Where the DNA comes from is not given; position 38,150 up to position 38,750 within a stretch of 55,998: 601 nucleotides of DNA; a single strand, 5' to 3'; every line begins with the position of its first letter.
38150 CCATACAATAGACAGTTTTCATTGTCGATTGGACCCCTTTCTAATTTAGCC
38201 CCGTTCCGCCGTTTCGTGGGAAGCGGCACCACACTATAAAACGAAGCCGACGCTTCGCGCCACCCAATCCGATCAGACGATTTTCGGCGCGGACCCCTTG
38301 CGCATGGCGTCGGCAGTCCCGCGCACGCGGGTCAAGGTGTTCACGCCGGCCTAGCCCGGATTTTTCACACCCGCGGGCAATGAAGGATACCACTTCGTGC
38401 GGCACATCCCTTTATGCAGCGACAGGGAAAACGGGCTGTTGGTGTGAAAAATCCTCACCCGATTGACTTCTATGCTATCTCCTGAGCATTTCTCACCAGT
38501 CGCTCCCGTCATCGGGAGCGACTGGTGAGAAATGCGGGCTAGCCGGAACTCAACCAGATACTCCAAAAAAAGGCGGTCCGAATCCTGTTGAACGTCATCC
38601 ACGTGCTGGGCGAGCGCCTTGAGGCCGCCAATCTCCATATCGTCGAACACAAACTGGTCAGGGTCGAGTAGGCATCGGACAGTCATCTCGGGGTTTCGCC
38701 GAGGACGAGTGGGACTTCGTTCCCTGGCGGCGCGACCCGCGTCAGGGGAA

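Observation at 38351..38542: Three-helix fold (three-way junction) preserved by compensatory changes between subfamilies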

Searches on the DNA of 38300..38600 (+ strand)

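Call 9: search_dna_similar(query=window:38351-38542:+, collection=plasmids, mode=distant, max_rows=40)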
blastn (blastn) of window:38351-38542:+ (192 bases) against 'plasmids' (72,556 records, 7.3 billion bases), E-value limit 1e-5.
No match.

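Call 10: search_dna_similar(query=window:38351-38542:+, collection=phages, mode=distant, max_rows=10)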
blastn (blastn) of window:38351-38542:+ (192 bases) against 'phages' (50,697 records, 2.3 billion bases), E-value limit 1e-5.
No match.

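Call 29: search_rna_families(source=window, start=38300, end=38600, threshold=evalue, max_evalue=10)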
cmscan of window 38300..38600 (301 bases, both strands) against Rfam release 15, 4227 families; matches with E-value up to 10: 9.
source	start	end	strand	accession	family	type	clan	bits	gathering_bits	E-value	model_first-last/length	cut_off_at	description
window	38485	38535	-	RF04198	MIR8670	Gene; miRNA;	-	25.9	150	0.0057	1-142/142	no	MIR8670 microRNA precursor family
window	38486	38536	+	RF04198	MIR8670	Gene; miRNA;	-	25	150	0.0097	1-142/142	no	MIR8670 microRNA precursor family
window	38473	38544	+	RF03420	mir-1200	Gene; miRNA;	-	21.9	71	0.024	1-76/76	no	mir-1200 microRNA precursor family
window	38486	38537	+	RF04163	mir-8364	Gene; miRNA;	-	21.2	67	0.16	1-61/61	no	mir-8364 microRNA precursor family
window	38478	38538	-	RF04163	mir-8364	Gene; miRNA;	-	18.7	67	0.68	1-61/61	no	mir-8364 microRNA precursor family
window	38451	38523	-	RF01998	group-II-D1D4-1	Intron;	CL00102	17.1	35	0.62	1-84/84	no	Group II catalytic intron D1-D4-1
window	38467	38498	+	RF01353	CRISPR-DR44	Gene; CRISPR;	-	16.9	35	5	1-28/28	no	CRISPR RNA direct repeat element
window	38484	38539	-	RF03389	mir-4738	Gene; miRNA;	-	15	81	4.4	1-87/87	no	mir-4738 microRNA precursor family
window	38494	38524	-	RF02977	THF-II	Cis-reg;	-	12.6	41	8.7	1-39/39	no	THF-II riboswitch (folE RNA)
